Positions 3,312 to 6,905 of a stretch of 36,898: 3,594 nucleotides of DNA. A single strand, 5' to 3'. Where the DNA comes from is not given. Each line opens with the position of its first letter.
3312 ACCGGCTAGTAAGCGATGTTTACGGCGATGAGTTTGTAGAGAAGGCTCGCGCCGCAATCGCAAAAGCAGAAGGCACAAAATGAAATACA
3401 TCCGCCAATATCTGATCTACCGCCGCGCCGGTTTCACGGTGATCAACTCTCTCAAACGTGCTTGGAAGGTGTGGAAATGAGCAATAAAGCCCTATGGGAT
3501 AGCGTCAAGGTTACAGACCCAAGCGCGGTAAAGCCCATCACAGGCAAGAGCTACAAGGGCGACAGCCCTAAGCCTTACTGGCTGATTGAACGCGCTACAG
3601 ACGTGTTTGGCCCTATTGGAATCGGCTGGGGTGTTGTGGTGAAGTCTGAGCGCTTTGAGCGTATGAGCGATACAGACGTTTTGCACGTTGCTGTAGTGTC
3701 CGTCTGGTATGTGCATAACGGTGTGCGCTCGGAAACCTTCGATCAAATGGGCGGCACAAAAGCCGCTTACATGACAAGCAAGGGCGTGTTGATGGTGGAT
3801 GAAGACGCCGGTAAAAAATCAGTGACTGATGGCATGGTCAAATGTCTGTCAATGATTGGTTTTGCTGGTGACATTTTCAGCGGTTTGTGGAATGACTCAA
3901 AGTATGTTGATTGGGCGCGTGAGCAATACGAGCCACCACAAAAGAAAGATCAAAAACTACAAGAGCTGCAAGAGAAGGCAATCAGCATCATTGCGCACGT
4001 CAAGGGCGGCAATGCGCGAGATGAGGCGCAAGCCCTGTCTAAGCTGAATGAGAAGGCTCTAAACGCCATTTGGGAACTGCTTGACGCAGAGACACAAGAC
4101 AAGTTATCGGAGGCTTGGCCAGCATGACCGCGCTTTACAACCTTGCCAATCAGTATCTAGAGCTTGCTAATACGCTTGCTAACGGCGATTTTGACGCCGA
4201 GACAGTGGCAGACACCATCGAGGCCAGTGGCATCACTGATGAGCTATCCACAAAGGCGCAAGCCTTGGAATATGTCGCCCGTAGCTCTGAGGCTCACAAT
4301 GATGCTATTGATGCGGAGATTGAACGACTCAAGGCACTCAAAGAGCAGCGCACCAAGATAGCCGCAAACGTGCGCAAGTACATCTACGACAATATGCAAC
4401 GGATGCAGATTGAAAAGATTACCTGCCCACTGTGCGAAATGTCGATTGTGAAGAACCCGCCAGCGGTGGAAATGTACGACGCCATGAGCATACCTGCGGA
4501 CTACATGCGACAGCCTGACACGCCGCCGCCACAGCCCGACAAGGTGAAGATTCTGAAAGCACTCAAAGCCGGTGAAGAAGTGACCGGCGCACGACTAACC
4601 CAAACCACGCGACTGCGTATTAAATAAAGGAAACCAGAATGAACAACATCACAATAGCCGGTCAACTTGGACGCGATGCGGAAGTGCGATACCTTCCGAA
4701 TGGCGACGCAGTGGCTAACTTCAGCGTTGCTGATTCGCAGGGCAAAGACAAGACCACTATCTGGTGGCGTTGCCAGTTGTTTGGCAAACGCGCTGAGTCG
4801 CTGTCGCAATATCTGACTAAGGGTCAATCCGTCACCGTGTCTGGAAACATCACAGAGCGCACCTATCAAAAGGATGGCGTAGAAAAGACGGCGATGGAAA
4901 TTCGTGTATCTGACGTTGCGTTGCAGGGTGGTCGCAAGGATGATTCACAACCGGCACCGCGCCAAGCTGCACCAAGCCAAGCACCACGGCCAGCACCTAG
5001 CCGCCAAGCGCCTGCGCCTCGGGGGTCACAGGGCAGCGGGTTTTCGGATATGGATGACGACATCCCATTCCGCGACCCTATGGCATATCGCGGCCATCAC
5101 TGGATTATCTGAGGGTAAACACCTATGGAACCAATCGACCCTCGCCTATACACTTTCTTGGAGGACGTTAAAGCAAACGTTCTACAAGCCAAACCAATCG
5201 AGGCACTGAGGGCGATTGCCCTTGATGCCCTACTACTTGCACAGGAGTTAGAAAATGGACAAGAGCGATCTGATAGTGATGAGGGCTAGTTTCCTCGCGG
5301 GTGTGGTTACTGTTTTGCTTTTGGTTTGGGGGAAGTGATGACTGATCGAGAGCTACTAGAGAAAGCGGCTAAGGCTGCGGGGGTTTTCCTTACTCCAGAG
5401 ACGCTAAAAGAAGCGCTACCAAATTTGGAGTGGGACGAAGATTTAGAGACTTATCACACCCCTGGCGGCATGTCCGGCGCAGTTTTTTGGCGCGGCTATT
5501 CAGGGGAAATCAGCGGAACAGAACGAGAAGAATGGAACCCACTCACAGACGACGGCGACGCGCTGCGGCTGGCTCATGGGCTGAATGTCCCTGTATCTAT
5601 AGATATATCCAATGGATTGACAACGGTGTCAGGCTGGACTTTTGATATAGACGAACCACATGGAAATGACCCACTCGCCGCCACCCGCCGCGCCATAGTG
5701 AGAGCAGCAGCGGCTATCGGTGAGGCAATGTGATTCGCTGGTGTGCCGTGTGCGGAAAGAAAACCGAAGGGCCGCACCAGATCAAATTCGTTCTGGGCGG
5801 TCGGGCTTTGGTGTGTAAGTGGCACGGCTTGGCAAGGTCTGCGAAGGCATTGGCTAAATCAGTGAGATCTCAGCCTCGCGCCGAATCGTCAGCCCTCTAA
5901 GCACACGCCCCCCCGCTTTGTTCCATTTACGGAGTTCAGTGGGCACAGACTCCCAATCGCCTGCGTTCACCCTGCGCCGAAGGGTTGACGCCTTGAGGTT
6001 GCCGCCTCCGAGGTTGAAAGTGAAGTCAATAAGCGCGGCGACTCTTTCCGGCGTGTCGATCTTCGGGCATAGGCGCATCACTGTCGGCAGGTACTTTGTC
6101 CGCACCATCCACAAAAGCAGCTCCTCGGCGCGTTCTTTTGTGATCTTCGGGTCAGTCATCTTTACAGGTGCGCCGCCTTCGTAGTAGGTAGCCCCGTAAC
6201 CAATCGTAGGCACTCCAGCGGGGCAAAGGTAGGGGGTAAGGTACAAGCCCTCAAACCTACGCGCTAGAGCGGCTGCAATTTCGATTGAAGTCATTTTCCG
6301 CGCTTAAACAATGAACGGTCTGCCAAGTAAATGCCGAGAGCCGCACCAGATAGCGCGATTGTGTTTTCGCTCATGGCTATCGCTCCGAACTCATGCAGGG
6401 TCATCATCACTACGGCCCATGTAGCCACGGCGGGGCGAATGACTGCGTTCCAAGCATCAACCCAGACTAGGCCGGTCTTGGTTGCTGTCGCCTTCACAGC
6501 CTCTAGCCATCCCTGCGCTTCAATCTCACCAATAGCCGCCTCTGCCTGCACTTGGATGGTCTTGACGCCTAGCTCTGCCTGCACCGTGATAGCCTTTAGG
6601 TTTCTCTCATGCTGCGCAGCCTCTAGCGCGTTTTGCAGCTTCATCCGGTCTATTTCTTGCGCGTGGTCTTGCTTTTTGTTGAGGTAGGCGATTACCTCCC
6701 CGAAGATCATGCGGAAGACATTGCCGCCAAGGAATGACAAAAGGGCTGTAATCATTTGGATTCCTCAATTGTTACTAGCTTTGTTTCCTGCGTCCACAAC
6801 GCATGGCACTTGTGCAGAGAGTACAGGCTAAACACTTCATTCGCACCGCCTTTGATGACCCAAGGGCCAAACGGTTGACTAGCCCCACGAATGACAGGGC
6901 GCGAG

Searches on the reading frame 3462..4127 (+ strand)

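Call 10: search_protein_families(library=pfam, proteins=[window:3462-4127:+], max_evalue=0.01)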
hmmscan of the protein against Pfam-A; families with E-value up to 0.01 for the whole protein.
window:3462-4127:+ (221 aa): 0 families

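Call 13: search_protein_families(library=phrogs, proteins=[window:3462-4127:+], max_evalue=0.001)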
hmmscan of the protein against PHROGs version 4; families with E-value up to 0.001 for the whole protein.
window:3462-4127:+ (221 aa): 3 families
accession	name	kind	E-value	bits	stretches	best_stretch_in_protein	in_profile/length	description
phrog_7838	-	DNA, RNA and nucleotide metabolism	3.5e-48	165.3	1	6-220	3-227/242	exonuclease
phrog_7792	-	unknown function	2.4e-42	146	1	7-210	8-207/255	-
phrog_2489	-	DNA, RNA and nucleotide metabolism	3.6e-27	96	2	73-156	553-634/728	exonuclease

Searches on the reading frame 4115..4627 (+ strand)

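Call 10: search_protein_families(library=pfam, proteins=[window:4115-4627:+], max_evalue=0.01)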
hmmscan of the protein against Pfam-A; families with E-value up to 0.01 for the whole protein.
window:4115-4627:+ (170 aa): 2 families
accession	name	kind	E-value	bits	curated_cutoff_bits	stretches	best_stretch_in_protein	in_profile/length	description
PF05565.16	Sipho_Gp157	-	4.1e-39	134.6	28.6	1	7-170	2-162/162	Siphovirus Gp157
PF00458.25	WHEP-TRS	-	0.0022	18.4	32.5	0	57-78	17-38/53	WHEP-TRS domain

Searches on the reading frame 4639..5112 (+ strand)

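Call 10: search_protein_families(library=pfam, proteins=[window:4639-5112:+], max_evalue=0.01)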
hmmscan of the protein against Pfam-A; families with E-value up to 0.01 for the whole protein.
window:4639-5112:+ (157 aa): 2 families
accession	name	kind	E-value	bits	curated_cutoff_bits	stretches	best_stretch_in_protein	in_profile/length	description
PF00436.31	SSB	-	1.6e-24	86.4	26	1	1-94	1-102/104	Single-strand binding protein family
PF01336.31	tRNA_anti-codon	-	0.0076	16.6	27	0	44-91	30-70/75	OB-fold nucleic acid binding domain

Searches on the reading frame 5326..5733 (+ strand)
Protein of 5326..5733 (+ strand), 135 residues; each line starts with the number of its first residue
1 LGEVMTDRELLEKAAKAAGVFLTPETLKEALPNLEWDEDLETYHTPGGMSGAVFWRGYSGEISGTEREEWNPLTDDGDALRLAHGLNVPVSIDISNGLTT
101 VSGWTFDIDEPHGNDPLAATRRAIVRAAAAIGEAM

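Call 10: search_protein_families(library=pfam, proteins=[window:5326-5733:+], max_evalue=0.01)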
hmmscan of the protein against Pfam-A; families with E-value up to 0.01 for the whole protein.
window:5326-5733:+ (135 aa): 0 families

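Call 13: search_protein_families(library=phrogs, proteins=[window:5326-5733:+], max_evalue=0.001)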
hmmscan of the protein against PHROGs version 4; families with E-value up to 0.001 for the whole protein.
window:5326-5733:+ (135 aa): 1 family
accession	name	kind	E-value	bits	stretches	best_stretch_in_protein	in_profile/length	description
phrog_5086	-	unknown function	4.4e-26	92.3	1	5-135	1-108/110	-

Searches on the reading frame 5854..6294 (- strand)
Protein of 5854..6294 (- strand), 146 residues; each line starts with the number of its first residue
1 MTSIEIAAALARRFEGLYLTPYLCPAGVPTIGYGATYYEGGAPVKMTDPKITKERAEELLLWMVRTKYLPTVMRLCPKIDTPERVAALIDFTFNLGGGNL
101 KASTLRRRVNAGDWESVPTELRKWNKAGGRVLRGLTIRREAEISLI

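Call 65: search_protein_families(library=phrogs, proteins=[window:5854-6294:-], max_evalue=0.001)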
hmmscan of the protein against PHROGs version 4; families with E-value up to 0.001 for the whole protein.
window:5854-6294:- (146 aa): 6 families
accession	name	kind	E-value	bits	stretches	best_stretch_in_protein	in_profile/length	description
phrog_7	-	lysis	2e-46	159.5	1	5-145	556-694/873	endolysin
phrog_33083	-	lysis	4.2e-20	72.9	1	9-145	9-139/456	endolysin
phrog_28234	-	lysis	2.3e-15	57.6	1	23-145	93-218/372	endolysin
phrog_10457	-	lysis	5.4e-14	53.2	1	50-145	2-92/95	endolysin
phrog_7910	-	lysis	7.3e-14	53.1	1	76-143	20-88/96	endolysin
phrog_3617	-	unknown function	5.1e-08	33.5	1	29-144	282-401/405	-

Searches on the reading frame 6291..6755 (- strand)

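Call 65: search_protein_families(library=phrogs, proteins=[window:6291-6755:-], max_evalue=0.001)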
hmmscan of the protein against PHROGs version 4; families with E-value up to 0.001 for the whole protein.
window:6291-6755:- (154 aa): 1 family
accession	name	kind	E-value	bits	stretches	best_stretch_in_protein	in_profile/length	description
phrog_6637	-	unknown function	1.4e-12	48.9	1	2-128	3-121/160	-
